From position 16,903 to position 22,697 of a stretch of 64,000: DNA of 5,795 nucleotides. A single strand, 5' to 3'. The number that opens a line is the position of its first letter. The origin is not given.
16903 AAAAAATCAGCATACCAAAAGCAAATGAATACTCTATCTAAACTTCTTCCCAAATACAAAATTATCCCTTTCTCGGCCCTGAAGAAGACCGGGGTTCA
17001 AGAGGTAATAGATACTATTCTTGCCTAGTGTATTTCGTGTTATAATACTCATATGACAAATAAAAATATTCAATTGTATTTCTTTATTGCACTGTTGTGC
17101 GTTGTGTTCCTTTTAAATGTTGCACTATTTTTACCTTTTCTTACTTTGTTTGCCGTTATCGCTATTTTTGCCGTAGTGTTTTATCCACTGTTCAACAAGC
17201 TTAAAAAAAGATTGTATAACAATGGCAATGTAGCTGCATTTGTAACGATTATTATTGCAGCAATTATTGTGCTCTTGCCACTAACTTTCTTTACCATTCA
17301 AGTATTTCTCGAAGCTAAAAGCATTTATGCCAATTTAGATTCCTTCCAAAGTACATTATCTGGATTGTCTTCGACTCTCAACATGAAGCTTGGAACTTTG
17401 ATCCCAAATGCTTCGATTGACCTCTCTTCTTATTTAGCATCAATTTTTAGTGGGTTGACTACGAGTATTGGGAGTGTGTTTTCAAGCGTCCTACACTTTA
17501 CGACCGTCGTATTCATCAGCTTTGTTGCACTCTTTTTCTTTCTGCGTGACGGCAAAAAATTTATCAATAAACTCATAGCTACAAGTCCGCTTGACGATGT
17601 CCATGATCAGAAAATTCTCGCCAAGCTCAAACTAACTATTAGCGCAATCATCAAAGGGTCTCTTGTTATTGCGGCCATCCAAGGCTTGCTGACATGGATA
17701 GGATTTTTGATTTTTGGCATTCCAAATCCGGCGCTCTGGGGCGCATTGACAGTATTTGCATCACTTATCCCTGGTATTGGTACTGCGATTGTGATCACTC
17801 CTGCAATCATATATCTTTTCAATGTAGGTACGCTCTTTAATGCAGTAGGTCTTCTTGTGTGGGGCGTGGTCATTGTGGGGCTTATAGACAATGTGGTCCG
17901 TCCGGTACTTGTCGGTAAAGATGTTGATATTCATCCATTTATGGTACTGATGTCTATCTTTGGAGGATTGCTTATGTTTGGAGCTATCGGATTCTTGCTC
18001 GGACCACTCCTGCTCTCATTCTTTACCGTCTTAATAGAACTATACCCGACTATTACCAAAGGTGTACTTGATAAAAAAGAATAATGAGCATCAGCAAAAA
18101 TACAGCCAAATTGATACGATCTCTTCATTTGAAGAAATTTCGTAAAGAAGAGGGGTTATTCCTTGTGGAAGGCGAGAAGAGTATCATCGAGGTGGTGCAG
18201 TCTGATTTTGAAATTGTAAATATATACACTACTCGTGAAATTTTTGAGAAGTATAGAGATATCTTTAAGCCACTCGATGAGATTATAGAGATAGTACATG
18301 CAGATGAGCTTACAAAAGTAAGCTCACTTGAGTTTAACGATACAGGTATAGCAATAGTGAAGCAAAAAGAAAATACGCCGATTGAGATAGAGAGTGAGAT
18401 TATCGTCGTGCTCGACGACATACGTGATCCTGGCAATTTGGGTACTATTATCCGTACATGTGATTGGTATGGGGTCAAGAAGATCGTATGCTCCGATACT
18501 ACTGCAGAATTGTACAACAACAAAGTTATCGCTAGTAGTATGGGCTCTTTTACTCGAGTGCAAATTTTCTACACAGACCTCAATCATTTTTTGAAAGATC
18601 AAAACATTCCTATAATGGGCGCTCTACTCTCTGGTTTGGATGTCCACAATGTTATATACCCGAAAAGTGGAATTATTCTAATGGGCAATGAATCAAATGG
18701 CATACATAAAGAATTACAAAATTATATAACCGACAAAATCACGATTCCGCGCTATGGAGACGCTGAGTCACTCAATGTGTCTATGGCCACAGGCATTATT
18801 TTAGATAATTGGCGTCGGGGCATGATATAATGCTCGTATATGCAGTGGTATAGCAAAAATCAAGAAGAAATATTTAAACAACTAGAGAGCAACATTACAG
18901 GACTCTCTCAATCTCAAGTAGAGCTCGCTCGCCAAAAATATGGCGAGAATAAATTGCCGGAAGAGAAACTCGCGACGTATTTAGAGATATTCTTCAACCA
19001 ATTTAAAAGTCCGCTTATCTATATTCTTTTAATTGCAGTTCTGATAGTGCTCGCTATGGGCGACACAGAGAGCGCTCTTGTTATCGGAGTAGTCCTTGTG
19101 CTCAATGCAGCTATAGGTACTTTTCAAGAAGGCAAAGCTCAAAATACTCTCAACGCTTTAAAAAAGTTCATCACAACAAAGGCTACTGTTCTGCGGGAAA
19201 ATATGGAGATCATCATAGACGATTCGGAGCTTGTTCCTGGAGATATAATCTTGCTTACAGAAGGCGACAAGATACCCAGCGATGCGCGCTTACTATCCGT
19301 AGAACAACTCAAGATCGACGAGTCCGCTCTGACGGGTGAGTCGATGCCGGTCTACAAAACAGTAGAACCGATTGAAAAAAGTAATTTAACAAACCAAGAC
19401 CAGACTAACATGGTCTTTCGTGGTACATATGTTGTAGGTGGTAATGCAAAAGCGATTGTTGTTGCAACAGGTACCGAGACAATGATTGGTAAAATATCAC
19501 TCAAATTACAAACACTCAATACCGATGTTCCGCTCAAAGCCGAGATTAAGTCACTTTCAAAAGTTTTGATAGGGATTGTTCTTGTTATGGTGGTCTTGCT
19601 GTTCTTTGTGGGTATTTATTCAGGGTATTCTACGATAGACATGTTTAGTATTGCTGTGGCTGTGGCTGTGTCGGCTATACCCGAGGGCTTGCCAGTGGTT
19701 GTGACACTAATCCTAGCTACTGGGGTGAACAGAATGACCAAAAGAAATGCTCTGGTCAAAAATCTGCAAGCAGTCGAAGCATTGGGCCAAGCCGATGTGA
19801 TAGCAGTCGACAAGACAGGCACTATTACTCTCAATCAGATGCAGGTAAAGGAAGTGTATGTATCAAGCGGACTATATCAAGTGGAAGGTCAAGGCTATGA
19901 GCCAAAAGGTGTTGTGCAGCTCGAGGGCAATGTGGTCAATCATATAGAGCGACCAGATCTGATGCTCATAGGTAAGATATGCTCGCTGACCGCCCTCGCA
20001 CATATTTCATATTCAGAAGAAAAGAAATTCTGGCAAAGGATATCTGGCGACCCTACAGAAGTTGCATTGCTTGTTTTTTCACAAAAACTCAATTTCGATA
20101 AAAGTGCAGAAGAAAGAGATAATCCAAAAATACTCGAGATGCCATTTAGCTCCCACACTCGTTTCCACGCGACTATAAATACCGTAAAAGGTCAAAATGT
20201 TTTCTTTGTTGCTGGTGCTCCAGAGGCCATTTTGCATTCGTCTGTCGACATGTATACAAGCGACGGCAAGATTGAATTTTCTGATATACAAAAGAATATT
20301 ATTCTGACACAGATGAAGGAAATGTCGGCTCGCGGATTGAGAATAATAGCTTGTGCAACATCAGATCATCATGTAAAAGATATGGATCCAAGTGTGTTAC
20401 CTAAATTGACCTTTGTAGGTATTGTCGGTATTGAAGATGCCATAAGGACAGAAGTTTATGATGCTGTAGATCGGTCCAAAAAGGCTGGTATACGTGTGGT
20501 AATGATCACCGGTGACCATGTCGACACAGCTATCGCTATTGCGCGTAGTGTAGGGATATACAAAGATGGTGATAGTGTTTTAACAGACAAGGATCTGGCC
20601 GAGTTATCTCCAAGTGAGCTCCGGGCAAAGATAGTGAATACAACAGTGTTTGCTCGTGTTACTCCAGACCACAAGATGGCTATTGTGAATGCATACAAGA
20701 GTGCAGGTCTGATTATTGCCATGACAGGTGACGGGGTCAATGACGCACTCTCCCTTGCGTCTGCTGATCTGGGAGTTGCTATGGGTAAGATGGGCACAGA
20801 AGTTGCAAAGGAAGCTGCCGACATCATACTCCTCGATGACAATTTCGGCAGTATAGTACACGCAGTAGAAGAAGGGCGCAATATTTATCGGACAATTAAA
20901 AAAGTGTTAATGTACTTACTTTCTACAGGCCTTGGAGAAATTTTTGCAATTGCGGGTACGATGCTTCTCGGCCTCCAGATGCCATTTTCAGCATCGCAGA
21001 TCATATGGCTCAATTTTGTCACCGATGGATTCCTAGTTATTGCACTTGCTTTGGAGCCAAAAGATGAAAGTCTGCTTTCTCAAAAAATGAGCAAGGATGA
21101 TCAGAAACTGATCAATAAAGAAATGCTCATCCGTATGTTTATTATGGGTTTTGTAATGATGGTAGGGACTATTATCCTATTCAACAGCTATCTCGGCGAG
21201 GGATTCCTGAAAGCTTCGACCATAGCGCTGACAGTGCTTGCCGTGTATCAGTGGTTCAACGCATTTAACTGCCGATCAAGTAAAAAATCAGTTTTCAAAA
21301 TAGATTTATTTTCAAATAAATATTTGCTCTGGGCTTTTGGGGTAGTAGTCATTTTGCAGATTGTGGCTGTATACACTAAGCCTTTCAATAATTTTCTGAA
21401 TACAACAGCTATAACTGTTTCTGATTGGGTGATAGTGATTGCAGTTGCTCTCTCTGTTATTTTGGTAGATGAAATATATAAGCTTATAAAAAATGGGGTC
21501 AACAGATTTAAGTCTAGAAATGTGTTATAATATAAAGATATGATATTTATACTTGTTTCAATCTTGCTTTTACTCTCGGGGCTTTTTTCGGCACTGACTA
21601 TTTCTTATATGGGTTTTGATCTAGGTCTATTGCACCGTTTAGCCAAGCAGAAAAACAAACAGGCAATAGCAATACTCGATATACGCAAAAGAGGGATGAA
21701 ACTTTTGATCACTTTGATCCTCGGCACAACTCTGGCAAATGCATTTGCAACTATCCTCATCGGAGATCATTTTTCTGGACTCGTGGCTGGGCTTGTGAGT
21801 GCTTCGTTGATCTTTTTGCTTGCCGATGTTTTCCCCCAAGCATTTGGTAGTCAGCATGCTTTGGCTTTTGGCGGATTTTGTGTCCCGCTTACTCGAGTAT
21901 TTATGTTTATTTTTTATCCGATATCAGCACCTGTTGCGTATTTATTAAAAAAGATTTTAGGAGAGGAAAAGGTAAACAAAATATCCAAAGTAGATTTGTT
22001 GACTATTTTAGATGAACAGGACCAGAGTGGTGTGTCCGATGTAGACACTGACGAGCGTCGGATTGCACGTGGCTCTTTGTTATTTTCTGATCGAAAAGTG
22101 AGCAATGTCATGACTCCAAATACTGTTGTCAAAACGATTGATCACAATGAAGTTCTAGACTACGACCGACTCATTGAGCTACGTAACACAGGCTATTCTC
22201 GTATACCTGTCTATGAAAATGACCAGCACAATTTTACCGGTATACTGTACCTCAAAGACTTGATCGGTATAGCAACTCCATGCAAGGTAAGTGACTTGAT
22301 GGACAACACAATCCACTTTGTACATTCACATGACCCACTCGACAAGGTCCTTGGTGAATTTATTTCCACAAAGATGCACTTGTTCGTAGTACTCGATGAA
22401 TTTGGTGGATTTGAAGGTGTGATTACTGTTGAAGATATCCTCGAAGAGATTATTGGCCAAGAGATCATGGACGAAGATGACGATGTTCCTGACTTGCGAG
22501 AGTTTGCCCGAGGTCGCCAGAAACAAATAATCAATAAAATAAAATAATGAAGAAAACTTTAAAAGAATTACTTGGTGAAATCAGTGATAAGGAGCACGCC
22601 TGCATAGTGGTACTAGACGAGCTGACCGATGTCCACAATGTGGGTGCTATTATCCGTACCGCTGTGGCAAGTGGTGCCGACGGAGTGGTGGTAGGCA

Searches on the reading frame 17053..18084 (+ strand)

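Call 6: search_protein_families(library=pfam, proteins=[window:17053-18084:+], max_evalue=0.01)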
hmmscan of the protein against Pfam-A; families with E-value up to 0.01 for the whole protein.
window:17053-18084:+ (343 aa): 1 family
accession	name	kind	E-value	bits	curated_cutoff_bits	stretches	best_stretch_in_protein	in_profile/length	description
PF01594.21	AI-2E_transport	-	8e-53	180.2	34.3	1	14-331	2-326/327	AI-2E family transporter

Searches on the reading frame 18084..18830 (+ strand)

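Call 6: search_protein_families(library=pfam, proteins=[window:18084-18830:+], max_evalue=0.01)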
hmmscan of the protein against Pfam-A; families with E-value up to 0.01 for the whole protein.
window:18084-18830:+ (248 aa): 2 families
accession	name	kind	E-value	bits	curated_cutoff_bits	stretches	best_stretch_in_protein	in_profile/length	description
PF00588.24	SpoU_methylase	-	9.8e-35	120.2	29.7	1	106-240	2-141/142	SpoU rRNA Methylase family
PF22435.1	MRM3-like_sub_bind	-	1.4e-12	48.2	27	1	6-83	2-77/84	MRM3-like substrate binding domain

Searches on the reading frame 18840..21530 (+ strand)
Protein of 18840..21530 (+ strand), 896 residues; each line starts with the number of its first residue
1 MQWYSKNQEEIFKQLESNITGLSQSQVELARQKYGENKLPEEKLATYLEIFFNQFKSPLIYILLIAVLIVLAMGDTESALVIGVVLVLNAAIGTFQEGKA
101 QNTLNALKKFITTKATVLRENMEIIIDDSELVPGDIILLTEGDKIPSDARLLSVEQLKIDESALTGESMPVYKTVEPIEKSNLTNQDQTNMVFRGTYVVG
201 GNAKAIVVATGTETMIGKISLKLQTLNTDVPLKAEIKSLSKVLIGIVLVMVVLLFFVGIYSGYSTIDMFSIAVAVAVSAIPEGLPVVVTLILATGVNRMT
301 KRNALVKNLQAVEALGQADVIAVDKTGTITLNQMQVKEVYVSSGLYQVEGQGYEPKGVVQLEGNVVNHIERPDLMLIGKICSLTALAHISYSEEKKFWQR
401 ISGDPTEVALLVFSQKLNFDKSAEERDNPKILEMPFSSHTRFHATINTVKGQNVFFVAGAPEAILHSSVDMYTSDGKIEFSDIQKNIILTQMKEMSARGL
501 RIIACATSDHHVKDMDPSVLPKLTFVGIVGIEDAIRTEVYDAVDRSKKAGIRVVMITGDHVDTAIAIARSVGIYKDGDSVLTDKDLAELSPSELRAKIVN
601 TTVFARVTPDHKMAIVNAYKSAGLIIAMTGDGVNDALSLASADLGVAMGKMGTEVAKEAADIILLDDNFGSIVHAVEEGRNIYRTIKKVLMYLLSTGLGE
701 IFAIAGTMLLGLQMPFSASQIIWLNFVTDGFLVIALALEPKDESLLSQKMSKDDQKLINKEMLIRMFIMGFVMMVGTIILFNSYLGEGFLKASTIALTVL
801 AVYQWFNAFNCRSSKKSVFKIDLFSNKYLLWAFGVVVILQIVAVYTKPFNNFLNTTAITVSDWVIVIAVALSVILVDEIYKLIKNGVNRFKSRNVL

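Call 6: search_protein_families(library=pfam, proteins=[window:18840-21530:+], max_evalue=0.01)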
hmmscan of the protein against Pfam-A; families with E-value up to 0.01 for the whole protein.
window:18840-21530:+ (896 aa): 6 families
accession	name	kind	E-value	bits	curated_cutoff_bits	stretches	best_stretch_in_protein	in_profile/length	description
PF00689.26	Cation_ATPase_C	-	3.5e-49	167.4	27.3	1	714-883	2-175/175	Cation transporting ATPase, C-terminus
PF00122.25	E1-E2_ATPase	-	8.7e-48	162.7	28.1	1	111-302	3-181/181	E1-E2 ATPase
PF00690.31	Cation_ATPase_N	-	9.6e-20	70.5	20.4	1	3-69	1-68/69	Cation transporter/ATPase, N-terminus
PF13246.12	Cation_ATPase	-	1.8e-15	57.1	21.7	1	387-467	6-87/91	Cation transport ATPase (P-type)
PF00702.32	Hydrolase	-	1.3e-13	52.3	26.4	1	524-643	86-191/191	haloacid dehalogenase-like hydrolase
PF14871.12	GHL6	-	0.0063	17.2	35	0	466-508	24-66/132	Hypothetical glycosyl hydrolase 6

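Call 84: list_cluster_members(proteins=[L014:15486-16520:+, L014:11712-13976:+, L015:4702-5979:+, L016:10717-12033:-, L016:14232-15503:+, L008:7081-7929:+, L006:608-2347:-, window:18840-21530:+, L001:4943-8491:+, L013:1-100:+])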
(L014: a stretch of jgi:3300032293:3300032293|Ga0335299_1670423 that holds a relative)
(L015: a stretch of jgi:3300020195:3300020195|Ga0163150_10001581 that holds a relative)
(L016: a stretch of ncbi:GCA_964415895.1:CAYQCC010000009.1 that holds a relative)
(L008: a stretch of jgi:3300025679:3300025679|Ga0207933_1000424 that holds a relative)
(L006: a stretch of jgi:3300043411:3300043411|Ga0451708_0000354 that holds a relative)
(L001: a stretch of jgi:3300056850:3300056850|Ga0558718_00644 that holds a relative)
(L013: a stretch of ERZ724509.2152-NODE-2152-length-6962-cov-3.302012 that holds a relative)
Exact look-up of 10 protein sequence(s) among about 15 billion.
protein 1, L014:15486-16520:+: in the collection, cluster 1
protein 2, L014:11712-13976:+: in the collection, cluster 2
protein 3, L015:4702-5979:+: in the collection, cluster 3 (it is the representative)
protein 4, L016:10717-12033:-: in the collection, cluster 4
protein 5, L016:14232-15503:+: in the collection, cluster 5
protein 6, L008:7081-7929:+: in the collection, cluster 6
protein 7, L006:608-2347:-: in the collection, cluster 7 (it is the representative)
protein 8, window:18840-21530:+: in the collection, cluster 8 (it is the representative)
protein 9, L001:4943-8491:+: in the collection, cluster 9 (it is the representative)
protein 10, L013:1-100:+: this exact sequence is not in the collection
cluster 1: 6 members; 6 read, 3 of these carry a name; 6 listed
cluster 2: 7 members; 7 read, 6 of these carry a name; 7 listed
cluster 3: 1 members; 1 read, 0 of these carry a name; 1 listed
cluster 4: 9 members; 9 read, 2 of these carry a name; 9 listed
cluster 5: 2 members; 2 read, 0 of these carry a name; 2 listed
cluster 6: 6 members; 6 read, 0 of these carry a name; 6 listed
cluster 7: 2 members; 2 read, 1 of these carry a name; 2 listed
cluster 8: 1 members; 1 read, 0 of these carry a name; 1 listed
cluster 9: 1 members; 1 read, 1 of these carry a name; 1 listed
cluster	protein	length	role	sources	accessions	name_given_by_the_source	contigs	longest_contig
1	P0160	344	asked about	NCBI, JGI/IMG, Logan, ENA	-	-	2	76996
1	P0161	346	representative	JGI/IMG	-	glutaminase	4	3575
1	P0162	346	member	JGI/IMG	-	glutaminase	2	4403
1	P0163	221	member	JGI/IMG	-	glutaminase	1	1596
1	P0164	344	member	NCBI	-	-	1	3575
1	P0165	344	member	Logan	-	-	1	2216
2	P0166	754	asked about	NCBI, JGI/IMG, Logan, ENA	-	-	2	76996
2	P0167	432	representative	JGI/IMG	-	NTE family protein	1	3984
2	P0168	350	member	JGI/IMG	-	NTE family protein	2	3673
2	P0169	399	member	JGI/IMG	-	NTE family protein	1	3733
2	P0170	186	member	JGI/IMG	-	NTE family protein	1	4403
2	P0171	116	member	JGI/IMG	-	NTE family protein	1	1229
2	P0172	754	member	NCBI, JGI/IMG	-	NTE family protein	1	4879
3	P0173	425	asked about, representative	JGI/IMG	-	-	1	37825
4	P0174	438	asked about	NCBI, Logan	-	-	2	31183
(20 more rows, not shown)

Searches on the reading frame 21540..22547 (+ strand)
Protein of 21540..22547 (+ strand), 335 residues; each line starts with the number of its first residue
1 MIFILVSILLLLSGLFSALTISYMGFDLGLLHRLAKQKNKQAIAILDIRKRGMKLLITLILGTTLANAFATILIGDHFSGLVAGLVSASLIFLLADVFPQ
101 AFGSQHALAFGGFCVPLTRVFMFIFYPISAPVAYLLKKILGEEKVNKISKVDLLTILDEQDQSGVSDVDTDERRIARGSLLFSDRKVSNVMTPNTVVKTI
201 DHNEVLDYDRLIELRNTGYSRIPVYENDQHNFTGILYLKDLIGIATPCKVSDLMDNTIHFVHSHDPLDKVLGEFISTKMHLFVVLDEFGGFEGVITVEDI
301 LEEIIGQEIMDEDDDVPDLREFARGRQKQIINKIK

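Call 6: search_protein_families(library=pfam, proteins=[window:21540-22547:+], max_evalue=0.01)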
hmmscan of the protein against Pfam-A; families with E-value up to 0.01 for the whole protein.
window:21540-22547:+ (335 aa): 2 families
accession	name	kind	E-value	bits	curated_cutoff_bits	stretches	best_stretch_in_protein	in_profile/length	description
PF01595.25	CNNM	-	2.8e-32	112.3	28.4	1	5-167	2-178/181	Cyclin M transmembrane N-terminal domain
PF00571.33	CBS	-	4.9e-15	56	24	2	250-305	1-56/57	CBS domain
